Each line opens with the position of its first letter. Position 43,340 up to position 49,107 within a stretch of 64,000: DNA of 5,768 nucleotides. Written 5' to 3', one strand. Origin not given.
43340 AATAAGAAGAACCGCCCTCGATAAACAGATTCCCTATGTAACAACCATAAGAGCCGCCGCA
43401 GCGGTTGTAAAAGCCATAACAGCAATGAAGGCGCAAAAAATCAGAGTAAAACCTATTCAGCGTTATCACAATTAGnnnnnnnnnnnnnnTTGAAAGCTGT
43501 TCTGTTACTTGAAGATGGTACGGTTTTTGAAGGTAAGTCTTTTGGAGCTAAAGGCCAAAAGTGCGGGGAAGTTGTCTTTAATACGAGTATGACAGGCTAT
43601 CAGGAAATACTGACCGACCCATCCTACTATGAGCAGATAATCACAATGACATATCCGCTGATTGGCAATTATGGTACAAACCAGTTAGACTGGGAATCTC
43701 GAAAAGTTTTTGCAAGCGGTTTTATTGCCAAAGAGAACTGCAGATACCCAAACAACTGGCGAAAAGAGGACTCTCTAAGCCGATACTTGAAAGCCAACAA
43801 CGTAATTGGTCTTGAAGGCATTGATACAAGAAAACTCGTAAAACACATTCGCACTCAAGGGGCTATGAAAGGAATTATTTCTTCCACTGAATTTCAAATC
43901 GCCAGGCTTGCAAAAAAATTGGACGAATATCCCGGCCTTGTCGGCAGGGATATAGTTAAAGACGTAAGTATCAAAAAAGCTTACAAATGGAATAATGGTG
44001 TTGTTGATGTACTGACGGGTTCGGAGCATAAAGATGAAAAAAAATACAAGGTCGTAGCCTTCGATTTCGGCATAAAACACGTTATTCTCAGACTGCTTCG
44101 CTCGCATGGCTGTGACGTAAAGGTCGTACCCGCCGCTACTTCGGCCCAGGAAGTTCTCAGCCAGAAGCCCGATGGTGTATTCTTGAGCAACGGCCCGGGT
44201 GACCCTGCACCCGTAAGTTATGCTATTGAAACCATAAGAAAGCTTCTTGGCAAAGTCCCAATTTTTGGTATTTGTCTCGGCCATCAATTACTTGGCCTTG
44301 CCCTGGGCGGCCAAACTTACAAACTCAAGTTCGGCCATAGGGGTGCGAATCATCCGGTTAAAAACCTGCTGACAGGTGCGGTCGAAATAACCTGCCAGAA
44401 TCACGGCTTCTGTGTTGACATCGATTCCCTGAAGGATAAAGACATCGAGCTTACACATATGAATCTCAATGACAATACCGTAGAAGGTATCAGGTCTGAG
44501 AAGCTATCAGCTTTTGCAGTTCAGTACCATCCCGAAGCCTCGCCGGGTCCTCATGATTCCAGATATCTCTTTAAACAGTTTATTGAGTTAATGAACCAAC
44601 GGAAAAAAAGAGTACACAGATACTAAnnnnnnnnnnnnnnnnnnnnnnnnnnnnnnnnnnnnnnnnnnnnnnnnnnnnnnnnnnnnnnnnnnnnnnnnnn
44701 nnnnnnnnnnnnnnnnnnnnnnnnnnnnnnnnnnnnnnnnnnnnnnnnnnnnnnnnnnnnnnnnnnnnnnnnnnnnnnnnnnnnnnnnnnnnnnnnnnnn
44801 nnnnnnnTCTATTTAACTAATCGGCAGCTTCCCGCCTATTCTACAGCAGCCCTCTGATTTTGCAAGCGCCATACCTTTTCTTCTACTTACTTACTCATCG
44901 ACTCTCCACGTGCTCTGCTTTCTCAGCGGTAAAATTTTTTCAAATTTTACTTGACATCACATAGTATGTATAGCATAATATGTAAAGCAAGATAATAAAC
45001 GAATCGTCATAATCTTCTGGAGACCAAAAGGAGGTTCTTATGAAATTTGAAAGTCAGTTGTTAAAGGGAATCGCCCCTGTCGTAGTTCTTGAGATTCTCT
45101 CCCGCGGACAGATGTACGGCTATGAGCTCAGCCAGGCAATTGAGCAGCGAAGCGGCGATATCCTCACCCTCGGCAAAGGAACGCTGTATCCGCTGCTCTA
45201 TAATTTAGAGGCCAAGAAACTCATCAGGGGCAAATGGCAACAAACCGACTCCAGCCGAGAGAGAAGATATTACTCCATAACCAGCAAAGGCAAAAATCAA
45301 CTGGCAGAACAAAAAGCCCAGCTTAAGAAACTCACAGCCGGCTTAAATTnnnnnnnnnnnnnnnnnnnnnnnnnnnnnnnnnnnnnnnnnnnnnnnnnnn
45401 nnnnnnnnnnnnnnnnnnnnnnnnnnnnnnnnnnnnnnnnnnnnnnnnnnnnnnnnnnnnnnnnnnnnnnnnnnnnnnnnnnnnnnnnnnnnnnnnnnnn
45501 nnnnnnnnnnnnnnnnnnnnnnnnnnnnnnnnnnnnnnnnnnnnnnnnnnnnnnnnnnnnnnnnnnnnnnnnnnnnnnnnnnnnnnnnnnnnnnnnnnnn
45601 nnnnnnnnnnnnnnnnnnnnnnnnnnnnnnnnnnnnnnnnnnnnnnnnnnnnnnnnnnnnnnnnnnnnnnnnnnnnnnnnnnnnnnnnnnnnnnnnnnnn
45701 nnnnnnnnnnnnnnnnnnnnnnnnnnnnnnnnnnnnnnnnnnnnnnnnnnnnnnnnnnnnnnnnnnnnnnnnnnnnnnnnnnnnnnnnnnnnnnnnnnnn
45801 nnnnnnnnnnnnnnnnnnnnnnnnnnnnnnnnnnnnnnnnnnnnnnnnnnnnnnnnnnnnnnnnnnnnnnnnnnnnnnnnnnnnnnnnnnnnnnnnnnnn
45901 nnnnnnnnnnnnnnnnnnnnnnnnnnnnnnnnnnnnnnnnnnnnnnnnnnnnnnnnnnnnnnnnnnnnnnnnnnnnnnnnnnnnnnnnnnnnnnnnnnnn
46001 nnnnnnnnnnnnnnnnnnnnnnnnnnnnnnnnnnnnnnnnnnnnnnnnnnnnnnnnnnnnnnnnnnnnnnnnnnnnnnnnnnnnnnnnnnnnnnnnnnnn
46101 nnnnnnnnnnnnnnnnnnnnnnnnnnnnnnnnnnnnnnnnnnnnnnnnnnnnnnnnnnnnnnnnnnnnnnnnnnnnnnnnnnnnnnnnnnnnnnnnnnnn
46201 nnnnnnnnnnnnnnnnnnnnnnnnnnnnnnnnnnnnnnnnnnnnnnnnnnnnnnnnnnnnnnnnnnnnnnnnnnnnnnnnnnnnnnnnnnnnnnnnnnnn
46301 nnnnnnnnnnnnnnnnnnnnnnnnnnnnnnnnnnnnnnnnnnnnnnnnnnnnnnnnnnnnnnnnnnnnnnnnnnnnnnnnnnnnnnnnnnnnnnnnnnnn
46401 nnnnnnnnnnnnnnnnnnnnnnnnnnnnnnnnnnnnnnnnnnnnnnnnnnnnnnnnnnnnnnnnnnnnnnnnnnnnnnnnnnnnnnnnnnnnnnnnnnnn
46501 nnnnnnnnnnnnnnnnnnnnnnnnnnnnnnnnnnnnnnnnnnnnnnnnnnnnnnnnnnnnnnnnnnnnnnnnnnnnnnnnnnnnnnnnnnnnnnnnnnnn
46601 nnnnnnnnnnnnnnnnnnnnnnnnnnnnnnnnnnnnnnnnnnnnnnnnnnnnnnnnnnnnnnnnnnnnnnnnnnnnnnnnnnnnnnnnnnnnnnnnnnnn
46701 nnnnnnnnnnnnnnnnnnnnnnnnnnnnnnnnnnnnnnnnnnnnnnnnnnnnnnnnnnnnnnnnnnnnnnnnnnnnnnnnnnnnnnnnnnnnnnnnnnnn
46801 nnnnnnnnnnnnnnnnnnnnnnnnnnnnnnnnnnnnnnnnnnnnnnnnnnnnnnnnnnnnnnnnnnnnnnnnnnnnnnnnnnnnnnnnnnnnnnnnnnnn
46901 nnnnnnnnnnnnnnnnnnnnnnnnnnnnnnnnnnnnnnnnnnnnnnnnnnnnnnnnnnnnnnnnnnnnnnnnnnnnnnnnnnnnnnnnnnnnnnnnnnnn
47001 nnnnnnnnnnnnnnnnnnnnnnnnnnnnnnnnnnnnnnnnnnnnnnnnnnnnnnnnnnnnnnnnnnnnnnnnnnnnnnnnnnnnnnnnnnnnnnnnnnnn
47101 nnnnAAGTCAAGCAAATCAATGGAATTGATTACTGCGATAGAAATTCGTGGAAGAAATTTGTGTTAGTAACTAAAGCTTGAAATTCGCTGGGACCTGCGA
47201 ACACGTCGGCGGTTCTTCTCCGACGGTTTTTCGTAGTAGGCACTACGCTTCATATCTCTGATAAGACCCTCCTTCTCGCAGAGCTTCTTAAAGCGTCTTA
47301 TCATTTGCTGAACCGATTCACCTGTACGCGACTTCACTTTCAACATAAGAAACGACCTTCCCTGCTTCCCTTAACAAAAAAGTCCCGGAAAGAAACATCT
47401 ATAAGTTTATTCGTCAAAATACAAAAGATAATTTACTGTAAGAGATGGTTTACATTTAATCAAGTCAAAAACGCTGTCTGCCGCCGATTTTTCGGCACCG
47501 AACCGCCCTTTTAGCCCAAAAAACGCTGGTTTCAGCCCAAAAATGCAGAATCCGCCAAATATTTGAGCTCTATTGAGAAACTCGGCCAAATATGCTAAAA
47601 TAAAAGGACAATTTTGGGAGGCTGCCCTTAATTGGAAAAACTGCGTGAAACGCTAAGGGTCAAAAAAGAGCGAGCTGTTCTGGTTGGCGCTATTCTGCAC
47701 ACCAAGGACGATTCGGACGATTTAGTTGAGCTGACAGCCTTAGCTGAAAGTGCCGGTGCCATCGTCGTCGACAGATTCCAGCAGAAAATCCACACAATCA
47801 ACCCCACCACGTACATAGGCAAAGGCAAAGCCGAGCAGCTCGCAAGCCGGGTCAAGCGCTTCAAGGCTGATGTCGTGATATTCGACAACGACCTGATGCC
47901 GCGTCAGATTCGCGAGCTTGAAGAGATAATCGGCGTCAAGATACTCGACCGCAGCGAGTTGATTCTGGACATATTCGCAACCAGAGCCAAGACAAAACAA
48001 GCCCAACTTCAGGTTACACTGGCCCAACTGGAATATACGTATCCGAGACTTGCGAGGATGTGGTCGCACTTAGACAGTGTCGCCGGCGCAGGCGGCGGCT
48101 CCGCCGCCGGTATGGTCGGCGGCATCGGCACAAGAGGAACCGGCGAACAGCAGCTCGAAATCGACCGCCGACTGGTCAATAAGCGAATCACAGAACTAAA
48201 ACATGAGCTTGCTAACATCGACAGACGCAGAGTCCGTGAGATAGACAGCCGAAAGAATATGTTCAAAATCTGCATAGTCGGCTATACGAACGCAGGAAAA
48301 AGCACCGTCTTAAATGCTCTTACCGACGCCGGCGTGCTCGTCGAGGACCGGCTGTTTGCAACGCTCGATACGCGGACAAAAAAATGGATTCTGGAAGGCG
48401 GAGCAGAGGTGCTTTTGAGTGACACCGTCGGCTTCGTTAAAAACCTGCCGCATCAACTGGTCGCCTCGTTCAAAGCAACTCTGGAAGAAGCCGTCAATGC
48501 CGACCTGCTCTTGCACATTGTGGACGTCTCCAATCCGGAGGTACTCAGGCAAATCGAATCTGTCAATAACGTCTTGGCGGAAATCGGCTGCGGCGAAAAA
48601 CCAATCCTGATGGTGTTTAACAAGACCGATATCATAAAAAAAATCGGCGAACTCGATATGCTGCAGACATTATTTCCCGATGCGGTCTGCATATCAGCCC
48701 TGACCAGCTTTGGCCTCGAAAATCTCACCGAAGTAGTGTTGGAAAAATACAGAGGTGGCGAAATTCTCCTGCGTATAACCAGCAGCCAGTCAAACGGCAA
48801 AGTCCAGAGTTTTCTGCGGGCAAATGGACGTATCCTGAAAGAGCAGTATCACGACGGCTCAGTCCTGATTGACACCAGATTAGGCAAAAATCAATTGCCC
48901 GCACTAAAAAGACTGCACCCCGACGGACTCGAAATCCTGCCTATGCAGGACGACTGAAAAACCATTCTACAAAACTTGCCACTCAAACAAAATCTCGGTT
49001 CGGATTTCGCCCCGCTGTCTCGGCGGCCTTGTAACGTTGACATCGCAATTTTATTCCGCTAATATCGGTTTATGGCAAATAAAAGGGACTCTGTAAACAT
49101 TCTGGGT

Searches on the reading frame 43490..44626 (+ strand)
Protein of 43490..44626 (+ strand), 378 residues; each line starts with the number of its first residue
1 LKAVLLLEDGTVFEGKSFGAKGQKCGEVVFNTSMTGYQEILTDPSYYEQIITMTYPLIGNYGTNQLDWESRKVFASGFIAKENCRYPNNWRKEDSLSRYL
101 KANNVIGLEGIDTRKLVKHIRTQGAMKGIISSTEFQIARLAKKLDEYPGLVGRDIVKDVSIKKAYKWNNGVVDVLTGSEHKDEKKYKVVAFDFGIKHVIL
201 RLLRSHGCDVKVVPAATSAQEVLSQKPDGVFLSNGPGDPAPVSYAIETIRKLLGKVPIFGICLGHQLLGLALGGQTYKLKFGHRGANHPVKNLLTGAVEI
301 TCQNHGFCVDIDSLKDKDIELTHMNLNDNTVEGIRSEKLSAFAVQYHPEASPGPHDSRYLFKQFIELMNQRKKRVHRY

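Call 65: search_protein_families(library=pfam, proteins=[window:43490-44626:+], max_evalue=0.00001)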
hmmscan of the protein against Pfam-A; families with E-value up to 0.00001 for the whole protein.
window:43490-44626:+ (378 aa): 3 families
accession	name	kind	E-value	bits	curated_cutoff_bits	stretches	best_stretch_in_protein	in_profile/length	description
PF00988.28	CPSase_sm_chain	-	7.5e-56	187.8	27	1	5-130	1-126/126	Carbamoyl-phosphate synthase small chain, CPSase domain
PF00117.34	GATase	-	3.2e-54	183.9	22.8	1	190-366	2-189/190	Glutamine amidotransferase class-I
PF07722.19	Peptidase_C26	-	1.9e-09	38.1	20.5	1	254-349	104-219/219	Peptidase C26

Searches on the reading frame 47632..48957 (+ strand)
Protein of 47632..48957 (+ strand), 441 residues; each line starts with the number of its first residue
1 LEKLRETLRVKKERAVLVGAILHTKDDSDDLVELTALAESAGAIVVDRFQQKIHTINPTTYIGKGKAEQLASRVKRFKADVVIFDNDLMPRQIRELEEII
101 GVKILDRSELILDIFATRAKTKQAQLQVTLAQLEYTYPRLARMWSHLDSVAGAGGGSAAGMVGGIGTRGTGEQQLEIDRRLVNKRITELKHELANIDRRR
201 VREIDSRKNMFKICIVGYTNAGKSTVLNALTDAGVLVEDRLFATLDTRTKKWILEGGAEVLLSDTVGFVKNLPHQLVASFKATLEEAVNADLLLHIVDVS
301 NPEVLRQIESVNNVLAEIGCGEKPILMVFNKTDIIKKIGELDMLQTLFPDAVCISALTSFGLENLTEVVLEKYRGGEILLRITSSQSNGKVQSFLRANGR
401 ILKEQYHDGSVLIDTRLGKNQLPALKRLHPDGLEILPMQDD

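Call 66: search_protein_families(library=pfam, proteins=[window:47632-48957:+], max_evalue=0.00001)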
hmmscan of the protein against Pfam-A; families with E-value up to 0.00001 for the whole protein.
window:47632-48957:+ (441 aa): 3 families
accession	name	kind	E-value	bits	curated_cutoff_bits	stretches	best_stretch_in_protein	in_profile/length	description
PF13167.11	GTP-bdg_N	-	5.6e-30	104.2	25.4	1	30-116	3-89/89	GTP-binding GTPase N-terminal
PF16360.10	GTP-bdg_M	-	3.4e-25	88.8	29.5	1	118-207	1-79/79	GTP-binding GTPase Middle Region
PF01926.29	MMR_HSR1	-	1.9e-21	76.7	21.9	1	212-331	1-113/113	50S ribosome-binding GTPase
